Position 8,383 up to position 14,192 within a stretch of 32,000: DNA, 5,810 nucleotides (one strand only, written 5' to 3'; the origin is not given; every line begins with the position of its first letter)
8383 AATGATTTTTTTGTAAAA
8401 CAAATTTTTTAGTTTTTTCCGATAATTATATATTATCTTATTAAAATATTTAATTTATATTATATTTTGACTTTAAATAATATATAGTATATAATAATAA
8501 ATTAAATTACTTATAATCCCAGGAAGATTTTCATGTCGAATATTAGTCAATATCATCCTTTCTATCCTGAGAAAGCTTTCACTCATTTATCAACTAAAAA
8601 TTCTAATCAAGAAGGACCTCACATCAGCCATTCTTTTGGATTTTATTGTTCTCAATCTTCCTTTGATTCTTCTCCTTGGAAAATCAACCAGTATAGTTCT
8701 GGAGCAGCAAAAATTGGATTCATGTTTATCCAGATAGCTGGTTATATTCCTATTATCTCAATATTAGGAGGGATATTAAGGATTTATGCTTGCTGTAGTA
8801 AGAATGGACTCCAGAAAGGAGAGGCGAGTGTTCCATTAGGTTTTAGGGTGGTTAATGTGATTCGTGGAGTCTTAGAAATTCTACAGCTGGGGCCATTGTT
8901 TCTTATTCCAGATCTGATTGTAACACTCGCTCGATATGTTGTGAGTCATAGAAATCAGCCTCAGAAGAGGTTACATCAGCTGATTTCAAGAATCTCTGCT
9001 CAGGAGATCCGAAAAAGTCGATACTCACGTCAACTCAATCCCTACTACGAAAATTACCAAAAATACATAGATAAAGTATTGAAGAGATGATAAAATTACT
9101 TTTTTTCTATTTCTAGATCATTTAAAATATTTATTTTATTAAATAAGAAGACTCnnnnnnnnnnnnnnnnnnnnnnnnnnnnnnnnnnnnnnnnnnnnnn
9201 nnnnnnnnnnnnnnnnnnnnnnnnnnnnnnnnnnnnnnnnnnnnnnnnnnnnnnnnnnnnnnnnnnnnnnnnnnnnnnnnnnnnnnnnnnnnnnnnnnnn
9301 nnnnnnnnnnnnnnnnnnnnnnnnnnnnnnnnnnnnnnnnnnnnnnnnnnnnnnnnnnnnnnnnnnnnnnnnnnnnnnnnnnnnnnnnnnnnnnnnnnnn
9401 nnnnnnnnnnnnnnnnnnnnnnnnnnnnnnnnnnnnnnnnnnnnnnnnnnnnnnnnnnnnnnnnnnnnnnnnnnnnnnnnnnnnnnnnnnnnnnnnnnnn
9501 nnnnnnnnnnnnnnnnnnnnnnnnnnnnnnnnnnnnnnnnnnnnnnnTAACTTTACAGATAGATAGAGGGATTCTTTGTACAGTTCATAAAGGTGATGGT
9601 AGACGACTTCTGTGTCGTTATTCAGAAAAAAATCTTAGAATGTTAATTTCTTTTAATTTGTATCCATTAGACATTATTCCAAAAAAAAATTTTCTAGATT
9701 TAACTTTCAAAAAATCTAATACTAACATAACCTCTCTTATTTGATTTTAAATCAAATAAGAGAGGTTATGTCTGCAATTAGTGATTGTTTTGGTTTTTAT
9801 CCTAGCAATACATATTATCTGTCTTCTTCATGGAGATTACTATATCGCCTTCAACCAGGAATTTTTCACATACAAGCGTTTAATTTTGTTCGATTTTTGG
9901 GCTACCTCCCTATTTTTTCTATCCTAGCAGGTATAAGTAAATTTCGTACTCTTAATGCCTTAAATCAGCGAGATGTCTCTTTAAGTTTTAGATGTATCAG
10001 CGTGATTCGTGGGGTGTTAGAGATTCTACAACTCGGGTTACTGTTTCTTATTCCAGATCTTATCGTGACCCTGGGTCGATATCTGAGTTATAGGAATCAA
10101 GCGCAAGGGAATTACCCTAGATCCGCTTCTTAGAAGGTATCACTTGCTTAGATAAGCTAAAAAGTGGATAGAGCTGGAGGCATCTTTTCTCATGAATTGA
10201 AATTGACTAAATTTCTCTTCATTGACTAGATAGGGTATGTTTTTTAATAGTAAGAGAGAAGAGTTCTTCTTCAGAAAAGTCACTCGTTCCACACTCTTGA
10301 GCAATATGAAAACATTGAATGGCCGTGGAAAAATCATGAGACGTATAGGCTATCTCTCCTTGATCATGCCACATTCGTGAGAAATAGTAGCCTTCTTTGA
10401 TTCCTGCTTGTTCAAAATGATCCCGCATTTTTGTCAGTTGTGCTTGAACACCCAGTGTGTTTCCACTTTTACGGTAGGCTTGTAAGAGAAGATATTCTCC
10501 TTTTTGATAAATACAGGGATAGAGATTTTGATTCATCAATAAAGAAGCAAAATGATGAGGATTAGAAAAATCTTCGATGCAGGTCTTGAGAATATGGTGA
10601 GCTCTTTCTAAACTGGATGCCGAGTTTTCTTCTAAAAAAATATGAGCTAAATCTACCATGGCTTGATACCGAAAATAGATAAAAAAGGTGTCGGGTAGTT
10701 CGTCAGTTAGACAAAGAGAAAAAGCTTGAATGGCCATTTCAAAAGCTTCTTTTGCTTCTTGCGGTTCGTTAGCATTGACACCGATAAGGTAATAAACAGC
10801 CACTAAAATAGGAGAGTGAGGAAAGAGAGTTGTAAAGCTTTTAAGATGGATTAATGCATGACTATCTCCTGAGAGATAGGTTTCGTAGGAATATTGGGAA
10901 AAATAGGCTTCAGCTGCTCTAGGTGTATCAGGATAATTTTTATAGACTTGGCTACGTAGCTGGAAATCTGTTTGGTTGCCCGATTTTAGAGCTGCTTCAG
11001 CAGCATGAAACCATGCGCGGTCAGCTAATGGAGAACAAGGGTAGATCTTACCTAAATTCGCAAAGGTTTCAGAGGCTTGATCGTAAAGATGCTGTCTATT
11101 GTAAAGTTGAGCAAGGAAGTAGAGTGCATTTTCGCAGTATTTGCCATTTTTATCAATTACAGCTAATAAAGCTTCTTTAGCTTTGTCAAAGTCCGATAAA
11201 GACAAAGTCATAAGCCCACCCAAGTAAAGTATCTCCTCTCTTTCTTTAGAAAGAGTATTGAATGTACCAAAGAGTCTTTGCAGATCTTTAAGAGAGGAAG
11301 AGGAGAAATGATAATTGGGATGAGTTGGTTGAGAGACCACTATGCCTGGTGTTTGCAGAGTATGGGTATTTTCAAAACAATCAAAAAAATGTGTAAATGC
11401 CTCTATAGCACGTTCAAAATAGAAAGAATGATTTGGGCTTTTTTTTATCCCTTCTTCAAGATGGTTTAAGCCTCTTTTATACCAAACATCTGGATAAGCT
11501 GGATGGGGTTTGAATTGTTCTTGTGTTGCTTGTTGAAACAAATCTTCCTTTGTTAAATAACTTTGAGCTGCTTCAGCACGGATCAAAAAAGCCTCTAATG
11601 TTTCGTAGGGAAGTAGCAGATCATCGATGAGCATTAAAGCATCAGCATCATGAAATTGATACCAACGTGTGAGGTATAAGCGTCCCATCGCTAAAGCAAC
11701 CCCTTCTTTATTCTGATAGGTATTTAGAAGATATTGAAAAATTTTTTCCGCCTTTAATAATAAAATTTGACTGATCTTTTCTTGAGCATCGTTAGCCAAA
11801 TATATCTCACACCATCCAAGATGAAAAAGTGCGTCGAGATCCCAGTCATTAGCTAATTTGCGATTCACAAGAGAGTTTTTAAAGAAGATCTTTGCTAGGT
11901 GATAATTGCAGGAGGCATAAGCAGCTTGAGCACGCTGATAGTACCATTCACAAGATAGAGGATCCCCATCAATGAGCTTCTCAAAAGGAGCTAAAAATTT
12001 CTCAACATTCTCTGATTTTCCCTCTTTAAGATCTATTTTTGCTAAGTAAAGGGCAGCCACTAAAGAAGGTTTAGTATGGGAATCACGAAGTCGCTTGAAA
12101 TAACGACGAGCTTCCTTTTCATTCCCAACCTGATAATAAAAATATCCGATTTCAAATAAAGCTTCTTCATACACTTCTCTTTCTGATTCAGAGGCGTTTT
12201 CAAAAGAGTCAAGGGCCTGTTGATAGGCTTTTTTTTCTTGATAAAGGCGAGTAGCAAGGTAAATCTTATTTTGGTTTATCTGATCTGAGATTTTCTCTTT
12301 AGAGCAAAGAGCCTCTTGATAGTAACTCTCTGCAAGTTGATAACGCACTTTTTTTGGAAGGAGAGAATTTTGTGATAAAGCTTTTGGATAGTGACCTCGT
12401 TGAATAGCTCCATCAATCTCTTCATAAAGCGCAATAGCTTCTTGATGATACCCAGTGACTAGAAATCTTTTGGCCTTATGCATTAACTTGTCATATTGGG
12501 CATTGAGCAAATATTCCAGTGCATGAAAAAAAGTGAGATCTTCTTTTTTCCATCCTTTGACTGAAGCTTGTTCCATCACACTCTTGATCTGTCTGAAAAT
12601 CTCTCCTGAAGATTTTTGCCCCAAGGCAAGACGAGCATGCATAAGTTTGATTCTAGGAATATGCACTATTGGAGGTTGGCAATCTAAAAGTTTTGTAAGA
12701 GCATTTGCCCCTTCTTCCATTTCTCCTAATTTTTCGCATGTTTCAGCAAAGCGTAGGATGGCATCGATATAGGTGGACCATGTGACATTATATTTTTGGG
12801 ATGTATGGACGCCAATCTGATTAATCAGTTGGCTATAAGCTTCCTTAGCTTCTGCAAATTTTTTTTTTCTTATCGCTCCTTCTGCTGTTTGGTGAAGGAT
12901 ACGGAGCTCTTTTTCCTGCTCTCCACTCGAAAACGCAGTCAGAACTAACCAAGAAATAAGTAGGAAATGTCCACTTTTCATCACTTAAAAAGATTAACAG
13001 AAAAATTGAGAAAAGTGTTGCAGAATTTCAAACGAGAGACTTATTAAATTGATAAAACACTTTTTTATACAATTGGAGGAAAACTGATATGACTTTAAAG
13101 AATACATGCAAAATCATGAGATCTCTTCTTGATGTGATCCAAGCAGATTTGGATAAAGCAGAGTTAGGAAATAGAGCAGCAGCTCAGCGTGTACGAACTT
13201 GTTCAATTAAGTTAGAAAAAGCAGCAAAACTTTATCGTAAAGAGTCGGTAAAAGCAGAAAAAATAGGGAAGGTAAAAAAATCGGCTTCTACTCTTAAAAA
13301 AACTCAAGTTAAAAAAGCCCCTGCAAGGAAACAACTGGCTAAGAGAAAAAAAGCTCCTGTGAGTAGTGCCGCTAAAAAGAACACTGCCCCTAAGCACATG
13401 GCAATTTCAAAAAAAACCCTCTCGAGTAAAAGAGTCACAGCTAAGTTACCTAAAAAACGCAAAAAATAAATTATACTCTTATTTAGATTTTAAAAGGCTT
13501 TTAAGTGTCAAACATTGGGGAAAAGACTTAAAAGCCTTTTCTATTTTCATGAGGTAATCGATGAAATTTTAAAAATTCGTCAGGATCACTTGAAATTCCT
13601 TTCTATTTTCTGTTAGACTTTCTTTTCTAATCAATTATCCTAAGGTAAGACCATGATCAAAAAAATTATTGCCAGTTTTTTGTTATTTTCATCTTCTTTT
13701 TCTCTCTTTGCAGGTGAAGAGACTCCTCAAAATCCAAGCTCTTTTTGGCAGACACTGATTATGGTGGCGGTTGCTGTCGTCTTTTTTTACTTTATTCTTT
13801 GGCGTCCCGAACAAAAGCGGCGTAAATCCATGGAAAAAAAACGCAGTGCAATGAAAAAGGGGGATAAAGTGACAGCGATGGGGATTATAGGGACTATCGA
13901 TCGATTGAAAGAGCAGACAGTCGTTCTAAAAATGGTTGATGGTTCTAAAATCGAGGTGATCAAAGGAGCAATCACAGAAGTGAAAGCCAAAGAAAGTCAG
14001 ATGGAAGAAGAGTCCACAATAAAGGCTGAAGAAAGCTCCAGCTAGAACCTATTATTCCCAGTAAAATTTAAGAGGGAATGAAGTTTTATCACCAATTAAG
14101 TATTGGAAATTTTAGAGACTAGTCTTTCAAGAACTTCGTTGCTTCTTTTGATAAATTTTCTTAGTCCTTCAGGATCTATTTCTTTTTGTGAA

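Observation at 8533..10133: Tandem triplet of an unrecognised small membrane-protein family directly downstream of the glycosyltransferase cluster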

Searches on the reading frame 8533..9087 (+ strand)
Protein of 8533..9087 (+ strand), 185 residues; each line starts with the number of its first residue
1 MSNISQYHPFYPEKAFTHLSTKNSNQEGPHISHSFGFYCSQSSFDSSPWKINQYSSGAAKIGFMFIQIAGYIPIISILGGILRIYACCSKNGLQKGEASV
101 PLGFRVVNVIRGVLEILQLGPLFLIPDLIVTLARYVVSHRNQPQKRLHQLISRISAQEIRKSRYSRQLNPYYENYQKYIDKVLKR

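Call 6: search_protein_families(library=pfam, proteins=[window:8533-9087:+], max_evalue=0.01)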
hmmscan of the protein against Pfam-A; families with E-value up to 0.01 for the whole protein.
window:8533-9087:+ (185 aa): 0 families

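Call 7: search_protein_families(library=ncbifam, proteins=[window:8533-9087:+], max_evalue=0.01)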
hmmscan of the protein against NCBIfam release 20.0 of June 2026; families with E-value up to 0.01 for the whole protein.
window:8533-9087:+ (185 aa): 0 families

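Call 8: find_homologous_proteins(query=A1, max_evalue=0.01)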
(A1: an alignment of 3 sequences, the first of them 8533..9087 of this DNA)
Query A1 (3 sequences) (185 aa, profile of the alignment): 19 proteins with E <= 0.01 among 4501 candidates.
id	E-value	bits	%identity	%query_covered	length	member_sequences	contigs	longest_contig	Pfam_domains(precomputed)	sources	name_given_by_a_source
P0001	3.4e-62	226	49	67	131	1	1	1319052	-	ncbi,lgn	ncbi:MAG: hypothetical protein R3E91_04790 [Chlamydiales bacterium]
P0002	5.6e-59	216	100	100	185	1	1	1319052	-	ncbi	ncbi:MAG: hypothetical protein R3E91_04785 [Chlamydiales bacterium]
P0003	3.1e-56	207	50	62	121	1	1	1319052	-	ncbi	ncbi:MAG: hypothetical protein R3E91_04795 [Chlamydiales bacterium]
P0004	7.4e-13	67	47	42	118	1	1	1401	-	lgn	-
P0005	1.2e-12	66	35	59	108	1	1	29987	-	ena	-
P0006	1.8e-11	62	39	51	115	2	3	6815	-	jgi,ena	-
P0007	1.1e-10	59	45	36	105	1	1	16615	-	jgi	jgi:hypothetical protein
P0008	1.1e-9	56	34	55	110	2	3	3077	-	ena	-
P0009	2.3e-9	55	43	42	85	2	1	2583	-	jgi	-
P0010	2.5e-9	55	43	37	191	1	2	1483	-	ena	-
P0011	3.5e-9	55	43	45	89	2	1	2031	-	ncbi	ncbi:MAG TPA: hypothetical protein VIH61_07290, partial [Waddliaceae bacterium]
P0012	3.9e-9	55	43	37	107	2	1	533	-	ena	-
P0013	4.3e-9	54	37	54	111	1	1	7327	-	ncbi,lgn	-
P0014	1.9e-7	49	34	50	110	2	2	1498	-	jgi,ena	-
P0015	1.1e-6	47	33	56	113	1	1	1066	-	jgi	jgi:hypothetical protein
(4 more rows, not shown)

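Call 17: search_protein_representatives(alignment_id=A1)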
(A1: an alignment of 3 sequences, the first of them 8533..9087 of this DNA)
Query: 3 sequences, 131 profile positions. Proteins with E-value up to 0.001 (for the whole library): 269; up to 1e-10: 18; up to 1e-30: 3. The best 150 are listed.
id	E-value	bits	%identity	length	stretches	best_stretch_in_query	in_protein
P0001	1.1e-62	226.1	-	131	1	1-129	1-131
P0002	1.8e-59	215.7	-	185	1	3-129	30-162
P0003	9.9e-57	206.8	-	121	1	1-113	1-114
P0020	6.1e-28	113.7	-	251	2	1-107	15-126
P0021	1.3e-20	89.9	-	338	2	36-104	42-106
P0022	6.6e-16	74.8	-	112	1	1-108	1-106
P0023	7.0e-16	74.7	-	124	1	4-104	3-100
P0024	1.6e-14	70.2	-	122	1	2-109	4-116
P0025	4.5e-14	68.8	-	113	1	4-107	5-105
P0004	2.4e-13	66.5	-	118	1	31-108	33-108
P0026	3.0e-13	66.2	-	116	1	1-105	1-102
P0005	3.8e-13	65.8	-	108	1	37-110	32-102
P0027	6.6e-13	65.0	-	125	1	1-112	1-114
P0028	9.8e-13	64.5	-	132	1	27-111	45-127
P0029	2.3e-12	63.3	-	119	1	1-107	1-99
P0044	2.4e-09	53.5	-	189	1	4-127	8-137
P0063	6.3e-08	48.9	-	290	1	32-110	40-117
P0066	9.4e-08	48.4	-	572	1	38-120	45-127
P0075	2.3e-07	47.1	-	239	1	42-104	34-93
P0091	5.0e-07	46.0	-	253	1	25-113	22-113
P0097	7.2e-07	45.5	-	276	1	7-117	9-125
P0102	1.0e-06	45.0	-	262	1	36-104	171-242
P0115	1.9e-06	44.1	-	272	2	41-99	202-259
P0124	4.4e-06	43.0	-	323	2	36-107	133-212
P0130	5.4e-06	42.7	-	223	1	18-109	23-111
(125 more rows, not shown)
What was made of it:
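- The family has 269 representatives at E<=1e-3 (call 17).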

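Call 21: search_protein_families(library=pfam, proteins=[P0063, P0066, P0075, P0091, P0097, P0102, P0021, P0044, P0124, P0115], max_evalue=0.01)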
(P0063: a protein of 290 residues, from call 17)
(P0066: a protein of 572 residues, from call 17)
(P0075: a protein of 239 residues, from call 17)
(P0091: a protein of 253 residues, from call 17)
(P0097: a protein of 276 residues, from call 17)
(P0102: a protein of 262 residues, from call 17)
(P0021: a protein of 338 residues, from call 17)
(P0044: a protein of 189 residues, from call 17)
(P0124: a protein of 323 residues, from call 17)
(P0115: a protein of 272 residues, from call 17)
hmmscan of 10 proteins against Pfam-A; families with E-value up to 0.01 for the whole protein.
P0063 (290 aa): 1 family
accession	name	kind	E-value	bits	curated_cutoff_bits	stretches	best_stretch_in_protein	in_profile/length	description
PF00226.36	DnaJ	-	9.9e-05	22.8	27.8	1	232-278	8-54/63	DnaJ domain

P0066 (572 aa): 0 families

P0075 (239 aa): 0 families

P0091 (253 aa): 0 families

P0097 (276 aa): 1 family
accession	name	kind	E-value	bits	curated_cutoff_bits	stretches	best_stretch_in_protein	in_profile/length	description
PF17326.7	DUF5365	-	0.0031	18.4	26.3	1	237-272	10-49/116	Family of unknown function (DUF5365)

P0102 (262 aa): 0 families

P0021 (338 aa): 0 families

P0044 (189 aa): 0 families

P0124 (323 aa): 1 family
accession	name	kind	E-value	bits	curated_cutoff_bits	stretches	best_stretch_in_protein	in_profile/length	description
PF13430.11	DUF4112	-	0.00059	20.4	23.3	0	133-196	24-87/105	Domain of unknown function (DUF4112)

P0115 (272 aa): 0 families
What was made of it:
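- On Pfam DUF4112: The best score is 20.4 bits against a cut-off of 23.3, in one divergent member (call 21).
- Closest known: Pfam DUF4112. Same: One divergent two-module member (P0124) scores E 6e-4, below the gathering threshold (call 21).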

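Call 32: find_encoding_contigs(protein=P0130, flank=6000, max_places=2)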
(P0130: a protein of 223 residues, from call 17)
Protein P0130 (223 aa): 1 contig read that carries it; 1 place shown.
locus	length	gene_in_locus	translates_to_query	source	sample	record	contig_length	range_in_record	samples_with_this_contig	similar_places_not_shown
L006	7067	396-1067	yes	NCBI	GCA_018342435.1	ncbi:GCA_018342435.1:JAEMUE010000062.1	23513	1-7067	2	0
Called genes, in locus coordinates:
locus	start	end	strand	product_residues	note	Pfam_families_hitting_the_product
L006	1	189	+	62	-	?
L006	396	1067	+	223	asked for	-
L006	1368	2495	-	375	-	PF13808:DDE_Tnp_1_assoc, PF01609:DDE_Tnp_1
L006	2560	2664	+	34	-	-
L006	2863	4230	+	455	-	PF01235:Na_Ala_symp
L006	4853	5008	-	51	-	-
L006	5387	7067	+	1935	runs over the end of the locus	PF12937:F-box-like, PF13424:TPR_12, PF24885:TPR_NPHP3, PF13424:TPR_12, PF17874:TPR_MalT, PF24885:TPR_NPHP3, PF13424:TPR_12, PF24885:TPR_NPHP3, +40 more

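Call 33: find_encoding_contigs(protein=P0005, flank=6000, max_places=2)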
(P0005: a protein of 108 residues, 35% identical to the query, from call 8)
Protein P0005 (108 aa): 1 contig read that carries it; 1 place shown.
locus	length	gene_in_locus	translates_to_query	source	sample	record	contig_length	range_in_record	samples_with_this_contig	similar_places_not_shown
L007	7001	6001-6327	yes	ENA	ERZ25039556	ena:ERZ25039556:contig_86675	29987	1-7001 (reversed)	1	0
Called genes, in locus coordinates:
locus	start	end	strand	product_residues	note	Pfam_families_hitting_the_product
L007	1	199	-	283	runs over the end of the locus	-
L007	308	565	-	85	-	-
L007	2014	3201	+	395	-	PF03116:NQR2_RnfD_RnfE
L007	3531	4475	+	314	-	PF04205:FMN_bind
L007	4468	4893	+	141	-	PF02508:Rnf-Nqr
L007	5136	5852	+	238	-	PF02508:Rnf-Nqr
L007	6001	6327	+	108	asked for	-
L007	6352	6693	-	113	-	PF01597:GCV_H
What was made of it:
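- One family member directly follows nqrB-E (L007, call 33).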

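Call 57: search_protein_families(library=phrogs, proteins=[window:8533-9087:+, P0005, P0022], max_evalue=0.1)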
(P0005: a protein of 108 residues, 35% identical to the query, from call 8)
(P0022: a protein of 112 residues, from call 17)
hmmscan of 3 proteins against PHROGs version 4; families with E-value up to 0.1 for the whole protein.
window:8533-9087:+ (185 aa): 0 families

P0005 (108 aa): 0 families

P0022 (112 aa): 0 families

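Call 58: search_protein_families(library=padloc, proteins=[window:8533-9087:+, P0005, P0022], max_evalue=0.1)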
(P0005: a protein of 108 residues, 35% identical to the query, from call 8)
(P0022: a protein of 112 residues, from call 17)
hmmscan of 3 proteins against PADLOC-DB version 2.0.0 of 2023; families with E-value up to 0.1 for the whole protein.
window:8533-9087:+ (185 aa): 0 families

P0005 (108 aa): 0 families

P0022 (112 aa): 0 families
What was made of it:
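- On Phage holins or other phage small membrane proteins; defence-system 2TM effectors: PADLOC gave nothing relevant (call 58).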

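Call 93: find_encoding_contigs(protein=P0063, flank=4000, max_places=2)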
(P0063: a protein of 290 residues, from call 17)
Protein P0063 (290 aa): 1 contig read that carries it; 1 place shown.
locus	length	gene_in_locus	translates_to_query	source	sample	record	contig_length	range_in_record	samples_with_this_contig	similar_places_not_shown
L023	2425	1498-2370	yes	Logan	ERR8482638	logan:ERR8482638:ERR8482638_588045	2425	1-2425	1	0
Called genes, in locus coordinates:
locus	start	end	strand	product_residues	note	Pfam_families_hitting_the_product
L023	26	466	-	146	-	-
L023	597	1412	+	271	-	PF13489:Methyltransf_23, PF05175:MTS (weak), PF13847:Methyltransf_31, PF08241:Methyltransf_11, PF08242:Methyltransf_12, PF13649:Methyltransf_25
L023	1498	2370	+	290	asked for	-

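Call 94: find_encoding_contigs(protein=P0020, flank=4000, max_places=2)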
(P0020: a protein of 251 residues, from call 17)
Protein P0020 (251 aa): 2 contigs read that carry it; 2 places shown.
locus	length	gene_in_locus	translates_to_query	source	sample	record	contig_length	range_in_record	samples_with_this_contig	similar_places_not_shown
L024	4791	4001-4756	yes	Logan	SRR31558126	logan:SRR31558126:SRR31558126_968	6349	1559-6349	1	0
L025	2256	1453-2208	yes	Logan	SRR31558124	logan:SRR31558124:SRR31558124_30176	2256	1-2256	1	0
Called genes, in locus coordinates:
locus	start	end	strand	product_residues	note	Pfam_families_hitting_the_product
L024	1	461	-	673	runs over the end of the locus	?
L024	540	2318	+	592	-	-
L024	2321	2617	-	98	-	-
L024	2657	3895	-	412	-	PF07690:MFS_1, PF00083:Sugar_tr, PF07690:MFS_1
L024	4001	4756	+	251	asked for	-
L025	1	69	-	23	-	?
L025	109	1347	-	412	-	PF07690:MFS_1, PF00083:Sugar_tr, PF07690:MFS_1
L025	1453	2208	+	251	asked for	-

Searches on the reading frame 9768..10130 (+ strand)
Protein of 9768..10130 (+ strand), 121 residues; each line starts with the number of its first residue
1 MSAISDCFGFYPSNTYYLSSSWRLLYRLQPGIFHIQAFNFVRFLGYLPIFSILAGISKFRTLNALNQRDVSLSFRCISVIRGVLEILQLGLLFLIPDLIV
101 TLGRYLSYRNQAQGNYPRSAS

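Call 6: search_protein_families(library=pfam, proteins=[window:9768-10130:+], max_evalue=0.01)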
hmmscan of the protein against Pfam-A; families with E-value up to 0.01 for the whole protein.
window:9768-10130:+ (121 aa): 0 families

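Call 7: search_protein_families(library=ncbifam, proteins=[window:9768-10130:+], max_evalue=0.01)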
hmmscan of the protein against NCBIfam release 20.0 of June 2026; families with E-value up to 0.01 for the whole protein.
window:9768-10130:+ (121 aa): 0 families

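Call 57: search_protein_families(library=phrogs, proteins=[window:9768-10130:+], max_evalue=0.1)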
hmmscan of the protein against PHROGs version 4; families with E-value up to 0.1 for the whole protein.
window:9768-10130:+ (121 aa): 1 family
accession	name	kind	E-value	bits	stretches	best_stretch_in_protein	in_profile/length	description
phrog_9336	-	unknown function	0.043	14.6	1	74-110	124-160/198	-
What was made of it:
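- On Phage holins or other phage small membrane proteins; defence-system 2TM effectors: PHROGs gave its best E of 0.043 for one copy (call 57).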

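Call 58: search_protein_families(library=padloc, proteins=[window:9768-10130:+], max_evalue=0.1)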
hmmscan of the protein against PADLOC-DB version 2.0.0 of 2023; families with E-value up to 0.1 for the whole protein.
window:9768-10130:+ (121 aa): 0 families

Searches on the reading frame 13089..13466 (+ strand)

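Call 35: search_protein_families(library=pfam, proteins=[window:13089-13466:+], max_evalue=0.001)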
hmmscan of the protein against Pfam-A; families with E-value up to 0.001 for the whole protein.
window:13089-13466:+ (126 aa): 1 family
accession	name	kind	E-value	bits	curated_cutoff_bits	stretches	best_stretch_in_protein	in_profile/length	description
PF07432.18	Hc1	-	4.8e-17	62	23.5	1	4-58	1-56/57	Histone H1-like protein Hc1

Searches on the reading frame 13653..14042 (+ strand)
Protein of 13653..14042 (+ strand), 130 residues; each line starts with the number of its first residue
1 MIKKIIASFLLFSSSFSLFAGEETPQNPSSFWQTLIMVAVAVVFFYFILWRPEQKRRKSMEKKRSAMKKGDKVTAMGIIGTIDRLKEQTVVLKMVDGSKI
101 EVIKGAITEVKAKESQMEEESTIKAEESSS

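Call 35: search_protein_families(library=pfam, proteins=[window:13653-14042:+], max_evalue=0.001)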
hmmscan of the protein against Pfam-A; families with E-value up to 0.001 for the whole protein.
window:13653-14042:+ (130 aa): 1 family
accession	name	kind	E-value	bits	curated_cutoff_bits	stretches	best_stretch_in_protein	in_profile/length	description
PF02699.20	YajC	-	1.2e-18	67.2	28.2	1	34-108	2-77/78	Preprotein translocase subunit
